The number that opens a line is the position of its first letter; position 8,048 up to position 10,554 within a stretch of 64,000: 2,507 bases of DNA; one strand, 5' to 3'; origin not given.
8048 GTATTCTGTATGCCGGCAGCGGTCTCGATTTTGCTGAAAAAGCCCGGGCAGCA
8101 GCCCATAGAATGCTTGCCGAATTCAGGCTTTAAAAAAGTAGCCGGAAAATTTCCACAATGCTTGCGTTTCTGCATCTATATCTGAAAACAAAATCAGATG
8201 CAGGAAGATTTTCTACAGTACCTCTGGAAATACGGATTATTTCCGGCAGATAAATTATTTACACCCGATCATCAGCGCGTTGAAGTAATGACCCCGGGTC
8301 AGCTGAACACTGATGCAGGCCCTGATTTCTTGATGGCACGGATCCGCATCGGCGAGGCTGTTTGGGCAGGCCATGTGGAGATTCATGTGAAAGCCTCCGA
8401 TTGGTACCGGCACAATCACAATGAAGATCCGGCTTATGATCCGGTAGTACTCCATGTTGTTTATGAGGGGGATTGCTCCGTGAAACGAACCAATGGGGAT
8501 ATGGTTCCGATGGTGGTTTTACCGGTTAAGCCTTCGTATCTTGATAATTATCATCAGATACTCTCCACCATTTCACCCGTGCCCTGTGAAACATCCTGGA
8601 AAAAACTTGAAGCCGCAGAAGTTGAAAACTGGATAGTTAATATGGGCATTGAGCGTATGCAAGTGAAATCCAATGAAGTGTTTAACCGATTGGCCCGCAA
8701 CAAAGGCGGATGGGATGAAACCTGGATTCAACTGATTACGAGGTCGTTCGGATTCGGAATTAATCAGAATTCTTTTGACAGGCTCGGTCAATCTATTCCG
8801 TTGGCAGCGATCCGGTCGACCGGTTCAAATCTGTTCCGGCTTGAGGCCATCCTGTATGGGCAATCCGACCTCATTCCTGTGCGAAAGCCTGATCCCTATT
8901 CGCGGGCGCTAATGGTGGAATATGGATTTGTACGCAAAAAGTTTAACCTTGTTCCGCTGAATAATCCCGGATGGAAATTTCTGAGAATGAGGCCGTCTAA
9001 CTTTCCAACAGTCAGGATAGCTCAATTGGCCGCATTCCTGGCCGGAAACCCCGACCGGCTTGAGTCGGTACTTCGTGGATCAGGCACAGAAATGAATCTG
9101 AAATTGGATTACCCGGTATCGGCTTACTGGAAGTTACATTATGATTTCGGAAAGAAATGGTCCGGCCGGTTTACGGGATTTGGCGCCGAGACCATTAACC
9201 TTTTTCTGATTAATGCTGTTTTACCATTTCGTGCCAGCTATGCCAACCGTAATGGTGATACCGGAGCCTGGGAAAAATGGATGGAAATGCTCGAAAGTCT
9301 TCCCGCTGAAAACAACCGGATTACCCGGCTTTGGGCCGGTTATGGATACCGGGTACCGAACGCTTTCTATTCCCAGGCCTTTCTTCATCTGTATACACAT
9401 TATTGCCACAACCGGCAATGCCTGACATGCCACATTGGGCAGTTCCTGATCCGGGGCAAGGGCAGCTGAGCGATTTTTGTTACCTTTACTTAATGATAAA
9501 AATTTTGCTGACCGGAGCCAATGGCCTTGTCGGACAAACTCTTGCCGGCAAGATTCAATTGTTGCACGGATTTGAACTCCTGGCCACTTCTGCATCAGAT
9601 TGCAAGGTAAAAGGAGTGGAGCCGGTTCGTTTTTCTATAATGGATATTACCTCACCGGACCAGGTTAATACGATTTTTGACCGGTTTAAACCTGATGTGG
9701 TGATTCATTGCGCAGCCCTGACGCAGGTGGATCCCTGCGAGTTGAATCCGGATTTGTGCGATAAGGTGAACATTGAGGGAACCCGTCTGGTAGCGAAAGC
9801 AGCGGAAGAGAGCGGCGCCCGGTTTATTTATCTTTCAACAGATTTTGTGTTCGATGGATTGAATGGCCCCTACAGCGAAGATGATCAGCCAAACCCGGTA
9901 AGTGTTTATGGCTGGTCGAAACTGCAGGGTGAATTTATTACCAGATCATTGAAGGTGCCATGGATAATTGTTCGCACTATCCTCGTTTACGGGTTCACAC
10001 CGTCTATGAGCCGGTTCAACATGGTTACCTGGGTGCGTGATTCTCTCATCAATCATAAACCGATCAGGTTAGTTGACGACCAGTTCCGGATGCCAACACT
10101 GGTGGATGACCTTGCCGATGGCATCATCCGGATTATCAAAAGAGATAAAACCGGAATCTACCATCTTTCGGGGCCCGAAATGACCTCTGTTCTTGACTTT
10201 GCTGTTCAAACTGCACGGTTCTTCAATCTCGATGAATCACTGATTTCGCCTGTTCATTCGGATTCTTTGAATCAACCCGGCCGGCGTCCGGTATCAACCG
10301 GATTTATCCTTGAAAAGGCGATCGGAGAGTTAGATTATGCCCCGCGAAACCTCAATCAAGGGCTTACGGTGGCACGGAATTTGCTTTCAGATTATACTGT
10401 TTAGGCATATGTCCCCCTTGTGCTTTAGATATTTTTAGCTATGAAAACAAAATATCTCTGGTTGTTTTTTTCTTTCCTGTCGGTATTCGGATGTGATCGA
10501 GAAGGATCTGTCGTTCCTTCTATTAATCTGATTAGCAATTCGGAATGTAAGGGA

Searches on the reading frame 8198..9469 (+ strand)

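Call 3: search_protein_families(library=pfam, proteins=[window:8198-9469:+], max_evalue=1)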
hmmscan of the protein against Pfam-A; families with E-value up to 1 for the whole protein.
window:8198-9469:+ (423 aa): 1 family
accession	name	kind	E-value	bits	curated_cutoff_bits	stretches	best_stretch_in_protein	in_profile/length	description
PF11013.13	DUF2851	-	2.2e-119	399.2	25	1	3-373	1-374/375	Protein of unknown function (DUF2851)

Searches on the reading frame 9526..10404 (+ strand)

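Call 3: search_protein_families(library=pfam, proteins=[window:9526-10404:+], max_evalue=1)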
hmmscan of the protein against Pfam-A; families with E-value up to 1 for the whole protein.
window:9526-10404:+ (292 aa): 7 families
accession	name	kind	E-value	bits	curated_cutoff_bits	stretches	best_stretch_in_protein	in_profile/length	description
PF04321.23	RmlD_sub_bind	-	3.9e-61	207.1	27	1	16-278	25-276/287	RmlD substrate binding domain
PF01370.27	Epimerase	-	6.2e-23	81.9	20.9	1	26-208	35-229/240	NAD dependent epimerase/dehydratase family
PF16363.11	GDP_Man_Dehyd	-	1.7e-15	57.8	27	1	32-229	52-262/332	GDP-mannose 4,6 dehydratase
PF02719.21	Polysacc_synt_2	-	4.4e-14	52.8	20.2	1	35-109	57-132/293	Polysaccharide biosynthesis protein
PF01073.25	3Beta_HSD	-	3.8e-09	36.4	22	1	31-132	44-150/280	3-beta hydroxysteroid dehydrogenase/isomerase family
PF07993.18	NAD_binding_4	-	8e-06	25.6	20.1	1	57-167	90-219/258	Male sterility protein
PF13460.12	NAD_binding_10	-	0.004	17.5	27.2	1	34-151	41-143/184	NAD(P)H-binding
